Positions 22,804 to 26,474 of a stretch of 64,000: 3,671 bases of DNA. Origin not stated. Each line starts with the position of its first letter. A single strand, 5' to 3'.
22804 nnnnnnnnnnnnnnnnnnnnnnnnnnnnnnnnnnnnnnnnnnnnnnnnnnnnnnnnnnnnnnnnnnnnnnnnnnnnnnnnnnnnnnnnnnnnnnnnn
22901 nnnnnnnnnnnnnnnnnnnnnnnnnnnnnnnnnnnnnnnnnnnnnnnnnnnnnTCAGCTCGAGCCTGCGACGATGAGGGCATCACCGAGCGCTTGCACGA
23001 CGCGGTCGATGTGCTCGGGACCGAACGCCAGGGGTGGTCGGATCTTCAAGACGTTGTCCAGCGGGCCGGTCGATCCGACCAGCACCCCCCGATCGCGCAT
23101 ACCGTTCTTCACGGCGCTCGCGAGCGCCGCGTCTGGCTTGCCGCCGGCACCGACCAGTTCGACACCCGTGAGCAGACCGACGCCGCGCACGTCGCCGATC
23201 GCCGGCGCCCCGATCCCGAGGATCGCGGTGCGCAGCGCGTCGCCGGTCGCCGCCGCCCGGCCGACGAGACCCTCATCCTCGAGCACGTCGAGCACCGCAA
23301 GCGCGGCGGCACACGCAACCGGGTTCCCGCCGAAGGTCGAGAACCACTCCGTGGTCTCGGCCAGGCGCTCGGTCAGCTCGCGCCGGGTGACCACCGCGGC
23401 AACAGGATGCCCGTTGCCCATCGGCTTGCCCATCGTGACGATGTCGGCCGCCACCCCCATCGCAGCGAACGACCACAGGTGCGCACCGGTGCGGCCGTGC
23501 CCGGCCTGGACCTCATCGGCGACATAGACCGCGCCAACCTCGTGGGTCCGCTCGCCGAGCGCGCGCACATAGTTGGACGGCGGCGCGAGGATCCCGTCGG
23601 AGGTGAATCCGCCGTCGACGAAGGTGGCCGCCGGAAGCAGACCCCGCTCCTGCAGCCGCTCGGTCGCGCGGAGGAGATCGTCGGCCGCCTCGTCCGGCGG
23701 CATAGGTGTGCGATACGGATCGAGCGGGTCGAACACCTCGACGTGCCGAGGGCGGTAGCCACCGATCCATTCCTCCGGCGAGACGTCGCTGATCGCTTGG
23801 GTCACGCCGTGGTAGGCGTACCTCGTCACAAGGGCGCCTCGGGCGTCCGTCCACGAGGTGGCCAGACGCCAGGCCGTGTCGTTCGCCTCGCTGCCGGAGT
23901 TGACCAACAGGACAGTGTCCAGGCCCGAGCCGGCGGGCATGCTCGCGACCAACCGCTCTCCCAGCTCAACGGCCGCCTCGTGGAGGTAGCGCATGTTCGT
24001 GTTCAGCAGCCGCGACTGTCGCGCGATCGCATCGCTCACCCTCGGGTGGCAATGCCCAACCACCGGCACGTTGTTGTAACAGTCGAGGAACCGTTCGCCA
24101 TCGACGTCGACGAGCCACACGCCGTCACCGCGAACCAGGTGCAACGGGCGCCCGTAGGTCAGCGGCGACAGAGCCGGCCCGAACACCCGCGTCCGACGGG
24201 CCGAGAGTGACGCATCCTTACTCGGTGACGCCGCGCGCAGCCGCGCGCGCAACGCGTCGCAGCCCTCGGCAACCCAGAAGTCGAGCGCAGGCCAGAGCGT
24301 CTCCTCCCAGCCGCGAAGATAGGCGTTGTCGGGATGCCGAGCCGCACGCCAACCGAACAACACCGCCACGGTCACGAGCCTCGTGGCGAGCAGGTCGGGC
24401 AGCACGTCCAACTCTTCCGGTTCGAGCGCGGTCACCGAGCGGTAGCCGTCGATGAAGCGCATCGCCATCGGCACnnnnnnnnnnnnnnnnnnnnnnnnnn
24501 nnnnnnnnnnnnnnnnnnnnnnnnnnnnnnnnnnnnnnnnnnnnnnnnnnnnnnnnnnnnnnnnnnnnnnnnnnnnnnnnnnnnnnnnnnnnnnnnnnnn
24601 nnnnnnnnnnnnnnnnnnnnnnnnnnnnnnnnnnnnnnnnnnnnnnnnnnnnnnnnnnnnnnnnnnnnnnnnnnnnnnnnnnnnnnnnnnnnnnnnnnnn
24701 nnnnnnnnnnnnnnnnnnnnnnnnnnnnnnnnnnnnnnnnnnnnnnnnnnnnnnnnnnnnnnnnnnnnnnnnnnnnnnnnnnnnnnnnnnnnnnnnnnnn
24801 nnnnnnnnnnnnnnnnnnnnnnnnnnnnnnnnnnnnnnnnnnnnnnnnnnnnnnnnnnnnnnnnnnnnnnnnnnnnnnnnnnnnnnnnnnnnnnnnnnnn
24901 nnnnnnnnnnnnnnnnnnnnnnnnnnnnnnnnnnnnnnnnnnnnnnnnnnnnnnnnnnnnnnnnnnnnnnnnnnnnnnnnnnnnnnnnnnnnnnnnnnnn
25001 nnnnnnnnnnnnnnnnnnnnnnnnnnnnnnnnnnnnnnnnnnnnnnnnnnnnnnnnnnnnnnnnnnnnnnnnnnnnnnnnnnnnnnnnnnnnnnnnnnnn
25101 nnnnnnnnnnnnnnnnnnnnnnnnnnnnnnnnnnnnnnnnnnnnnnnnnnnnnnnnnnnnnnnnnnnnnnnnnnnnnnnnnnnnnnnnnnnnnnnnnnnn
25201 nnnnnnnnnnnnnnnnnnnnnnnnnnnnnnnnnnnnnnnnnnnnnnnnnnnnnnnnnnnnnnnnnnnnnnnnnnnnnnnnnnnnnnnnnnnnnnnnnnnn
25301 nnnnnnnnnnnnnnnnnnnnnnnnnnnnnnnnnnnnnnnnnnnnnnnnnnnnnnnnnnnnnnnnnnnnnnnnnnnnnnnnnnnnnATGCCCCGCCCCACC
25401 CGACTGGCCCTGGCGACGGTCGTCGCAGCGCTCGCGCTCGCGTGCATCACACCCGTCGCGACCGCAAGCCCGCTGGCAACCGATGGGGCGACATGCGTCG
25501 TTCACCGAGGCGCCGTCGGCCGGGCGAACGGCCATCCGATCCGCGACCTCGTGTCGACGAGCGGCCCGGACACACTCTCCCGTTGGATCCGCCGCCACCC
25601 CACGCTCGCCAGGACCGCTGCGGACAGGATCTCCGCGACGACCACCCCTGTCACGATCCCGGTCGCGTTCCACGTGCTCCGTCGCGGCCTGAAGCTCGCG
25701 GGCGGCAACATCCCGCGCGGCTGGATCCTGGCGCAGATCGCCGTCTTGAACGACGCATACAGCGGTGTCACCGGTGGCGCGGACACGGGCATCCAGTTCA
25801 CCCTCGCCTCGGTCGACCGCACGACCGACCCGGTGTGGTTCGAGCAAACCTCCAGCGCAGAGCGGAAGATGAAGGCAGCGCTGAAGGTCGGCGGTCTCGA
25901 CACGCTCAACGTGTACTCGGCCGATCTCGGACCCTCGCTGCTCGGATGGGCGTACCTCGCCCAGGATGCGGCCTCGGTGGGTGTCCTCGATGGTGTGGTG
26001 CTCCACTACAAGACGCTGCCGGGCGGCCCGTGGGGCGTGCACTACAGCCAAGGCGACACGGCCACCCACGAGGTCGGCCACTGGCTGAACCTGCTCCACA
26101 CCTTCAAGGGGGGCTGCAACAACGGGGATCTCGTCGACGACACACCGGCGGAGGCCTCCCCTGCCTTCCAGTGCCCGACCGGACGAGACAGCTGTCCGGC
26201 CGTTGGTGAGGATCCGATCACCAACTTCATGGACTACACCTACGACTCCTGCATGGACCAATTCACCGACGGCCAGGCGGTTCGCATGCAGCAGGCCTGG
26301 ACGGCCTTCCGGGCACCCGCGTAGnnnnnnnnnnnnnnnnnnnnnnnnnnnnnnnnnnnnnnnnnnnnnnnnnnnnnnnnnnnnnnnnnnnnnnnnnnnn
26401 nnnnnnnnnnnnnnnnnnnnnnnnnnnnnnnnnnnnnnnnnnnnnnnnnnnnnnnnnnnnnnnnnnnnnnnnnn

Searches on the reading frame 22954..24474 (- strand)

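Call 17: search_protein_families(library=pfam, proteins=[window:22954-24474:-], max_evalue=0.001)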
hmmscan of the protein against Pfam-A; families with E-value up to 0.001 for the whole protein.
window:22954-24474:- (506 aa): 1 family
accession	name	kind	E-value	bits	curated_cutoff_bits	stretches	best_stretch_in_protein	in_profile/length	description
PF00202.27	Aminotran_3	-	8.3e-67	226.1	30.5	1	111-500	11-403/403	Aminotransferase class-III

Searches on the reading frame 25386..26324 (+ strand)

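Call 17: search_protein_families(library=pfam, proteins=[window:25386-26324:+], max_evalue=0.001)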
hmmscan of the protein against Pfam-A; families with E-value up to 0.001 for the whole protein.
window:25386-26324:+ (312 aa): 1 family
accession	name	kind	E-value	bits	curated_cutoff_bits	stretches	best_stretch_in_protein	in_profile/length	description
PF05572.19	Peptidase_M43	-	1.3e-15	58.1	23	1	224-304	70-150/152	Pregnancy-associated plasma protein-A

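Call 71: search_protein_families(library=padloc, proteins=[window:25386-26324:+], max_evalue=0.01)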
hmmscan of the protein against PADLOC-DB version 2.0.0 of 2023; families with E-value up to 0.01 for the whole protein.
window:25386-26324:+ (312 aa): 0 families
